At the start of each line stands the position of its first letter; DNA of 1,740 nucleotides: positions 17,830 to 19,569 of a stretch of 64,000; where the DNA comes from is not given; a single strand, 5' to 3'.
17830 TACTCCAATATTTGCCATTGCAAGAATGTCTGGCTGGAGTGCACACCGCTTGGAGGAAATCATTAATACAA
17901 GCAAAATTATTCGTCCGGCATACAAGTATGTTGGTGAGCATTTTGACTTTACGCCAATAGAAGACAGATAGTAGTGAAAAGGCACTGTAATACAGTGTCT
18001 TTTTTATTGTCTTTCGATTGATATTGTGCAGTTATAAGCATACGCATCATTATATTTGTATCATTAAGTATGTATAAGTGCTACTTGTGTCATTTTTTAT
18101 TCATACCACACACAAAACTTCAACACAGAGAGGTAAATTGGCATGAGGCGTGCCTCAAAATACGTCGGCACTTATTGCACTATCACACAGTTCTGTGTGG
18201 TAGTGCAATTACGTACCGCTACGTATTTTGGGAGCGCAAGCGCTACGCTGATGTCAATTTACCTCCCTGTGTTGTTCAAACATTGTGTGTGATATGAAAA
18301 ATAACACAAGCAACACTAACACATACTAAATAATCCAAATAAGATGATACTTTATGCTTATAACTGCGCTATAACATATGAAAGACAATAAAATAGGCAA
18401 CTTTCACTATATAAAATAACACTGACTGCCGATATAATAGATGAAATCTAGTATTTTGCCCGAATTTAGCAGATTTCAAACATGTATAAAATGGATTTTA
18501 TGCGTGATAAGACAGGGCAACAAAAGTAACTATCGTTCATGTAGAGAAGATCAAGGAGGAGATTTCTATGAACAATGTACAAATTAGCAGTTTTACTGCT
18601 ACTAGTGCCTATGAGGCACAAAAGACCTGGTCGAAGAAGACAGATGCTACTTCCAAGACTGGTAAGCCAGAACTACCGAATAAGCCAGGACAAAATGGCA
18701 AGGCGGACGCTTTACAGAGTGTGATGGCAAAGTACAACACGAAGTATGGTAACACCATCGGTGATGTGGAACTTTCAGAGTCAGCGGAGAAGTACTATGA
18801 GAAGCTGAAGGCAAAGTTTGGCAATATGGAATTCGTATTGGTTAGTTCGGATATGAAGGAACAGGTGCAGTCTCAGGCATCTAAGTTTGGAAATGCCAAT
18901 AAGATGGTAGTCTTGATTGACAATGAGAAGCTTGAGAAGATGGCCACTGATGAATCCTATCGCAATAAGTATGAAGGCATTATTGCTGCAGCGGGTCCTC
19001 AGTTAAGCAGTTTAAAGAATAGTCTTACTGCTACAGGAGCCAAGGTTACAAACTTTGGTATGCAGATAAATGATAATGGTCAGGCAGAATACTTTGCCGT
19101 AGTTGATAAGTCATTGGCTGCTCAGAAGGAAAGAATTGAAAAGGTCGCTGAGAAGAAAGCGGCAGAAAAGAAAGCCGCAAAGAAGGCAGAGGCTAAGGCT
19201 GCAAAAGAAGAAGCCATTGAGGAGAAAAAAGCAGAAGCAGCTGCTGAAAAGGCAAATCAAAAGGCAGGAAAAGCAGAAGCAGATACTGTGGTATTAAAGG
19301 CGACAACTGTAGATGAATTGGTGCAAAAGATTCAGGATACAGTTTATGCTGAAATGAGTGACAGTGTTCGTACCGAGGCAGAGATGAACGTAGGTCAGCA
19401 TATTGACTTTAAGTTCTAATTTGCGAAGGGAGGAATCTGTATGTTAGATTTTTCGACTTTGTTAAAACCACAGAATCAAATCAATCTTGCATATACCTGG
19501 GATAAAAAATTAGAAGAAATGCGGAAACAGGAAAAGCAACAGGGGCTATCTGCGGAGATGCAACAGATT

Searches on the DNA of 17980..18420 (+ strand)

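Call 63: search_rna_families(source=window, start=17980, end=18420, threshold=evalue, max_evalue=1)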
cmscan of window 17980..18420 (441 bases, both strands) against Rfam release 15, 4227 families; matches with E-value up to 1: 2.
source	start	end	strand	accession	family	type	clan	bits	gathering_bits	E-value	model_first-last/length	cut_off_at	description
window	18149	18244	-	RF04039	mir-2242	Gene; miRNA;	-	21.4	70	0.025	1-95/95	no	mir-2242 microRNA precursor family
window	18175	18208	+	RF04241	mir-5014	Gene; miRNA;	-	17.7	101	0.65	1-123/123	no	mir-5014 microRNA precursor family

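Call 91: build_rna_model(alignment_id=A1)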
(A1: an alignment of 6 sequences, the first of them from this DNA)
Model R1 built from alignment A1 (6 sequences, 121 columns); structure: RNAalifold consensus.
model positions 118; base pairs 43; branch points 2; effective number of sequences 0.88; information 0.59 bits per position. Calibrated on 0.2 Mb of random sequence (short: E-values are rough).
structure used (alignment columns):
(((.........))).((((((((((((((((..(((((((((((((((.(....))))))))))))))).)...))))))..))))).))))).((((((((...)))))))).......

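Call 92: search_with_rna_model(model_id=R1, sources=[window, L002, L004, L012, L013, L016, L019], max_evalue=1)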
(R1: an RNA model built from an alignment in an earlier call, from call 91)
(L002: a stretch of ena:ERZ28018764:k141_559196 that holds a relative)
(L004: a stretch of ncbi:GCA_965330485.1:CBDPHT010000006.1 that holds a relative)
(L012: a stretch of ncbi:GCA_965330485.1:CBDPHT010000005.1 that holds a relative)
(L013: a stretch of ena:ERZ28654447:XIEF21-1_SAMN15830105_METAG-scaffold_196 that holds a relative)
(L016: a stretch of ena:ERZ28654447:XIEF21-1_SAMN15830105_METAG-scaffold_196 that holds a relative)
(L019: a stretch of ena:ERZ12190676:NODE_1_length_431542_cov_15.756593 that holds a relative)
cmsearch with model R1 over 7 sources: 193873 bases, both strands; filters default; matches with E-value up to 1: 14.
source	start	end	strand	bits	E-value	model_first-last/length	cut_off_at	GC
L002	4022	4139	+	136.7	1.4e-28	1-118/118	no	0.48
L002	11501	11619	+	135.2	3.1e-28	1-118/118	no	0.49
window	63572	63689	+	134.9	3.7e-28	1-118/118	no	0.48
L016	11987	12106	+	123.8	1.2e-25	1-118/118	no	0.47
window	18140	18257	+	116.4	5.7e-24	1-118/118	no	0.5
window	27002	27120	-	111.7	6.4e-23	1-118/118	no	0.45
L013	7365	7483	+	110.9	9.7e-23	1-118/118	no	0.45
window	27013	27122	+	49.3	8.4e-09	1-118/118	no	0.44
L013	7363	7472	-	49.3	8.4e-09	1-118/118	no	0.44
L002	4022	4128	-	47.7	1.9e-08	1-118/118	no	0.47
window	63572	63678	-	47.5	2.2e-08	1-118/118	no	0.47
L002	11501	11613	-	43.5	1.7e-07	1-118/118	no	0.49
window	18140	18248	-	43.2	2e-07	1-118/118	no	0.51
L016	11987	12094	-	42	3.8e-07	1-118/118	no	0.46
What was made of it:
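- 18140..18257 (+): E1 module B (subtype B1), on the + strand. Covariance model R1 scores 116.4 bits on the + strand against 43.2 on the - strand (call 92).
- On BOX-type composite repeat: B occurs 0 or 1 times per element in all 9 copies examined (call 92).
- The B covariance model finds exactly 7 copies in the window and the sister lineage, with clear strand calls (call 92). B is flipped independently in E2 (call 92).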

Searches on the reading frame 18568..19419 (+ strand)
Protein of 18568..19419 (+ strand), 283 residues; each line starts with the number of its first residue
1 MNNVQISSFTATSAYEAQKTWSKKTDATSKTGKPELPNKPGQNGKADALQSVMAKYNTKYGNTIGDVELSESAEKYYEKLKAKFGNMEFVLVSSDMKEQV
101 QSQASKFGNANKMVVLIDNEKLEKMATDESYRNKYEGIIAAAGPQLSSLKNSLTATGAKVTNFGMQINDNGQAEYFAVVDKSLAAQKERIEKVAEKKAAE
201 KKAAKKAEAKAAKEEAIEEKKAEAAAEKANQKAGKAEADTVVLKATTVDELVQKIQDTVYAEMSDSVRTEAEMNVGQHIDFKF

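Call 18: search_protein_families(library=pfam, proteins=[window:18568-19419:+])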
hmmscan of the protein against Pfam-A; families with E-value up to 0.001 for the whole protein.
window:18568-19419:+ (283 aa): 1 family
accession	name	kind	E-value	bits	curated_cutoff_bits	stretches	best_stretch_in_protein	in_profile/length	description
PF19498.4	DUF6033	-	1.9e-74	250.4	25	1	67-282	1-204/205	Protein of unknown function (DUF6033)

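Call 42: find_encoding_contigs(protein=window:18568-19419:+, flank=10000, max_places=6)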
Protein window:18568-19419:+ (283 aa): no gene with exactly this product is on record in the collection.
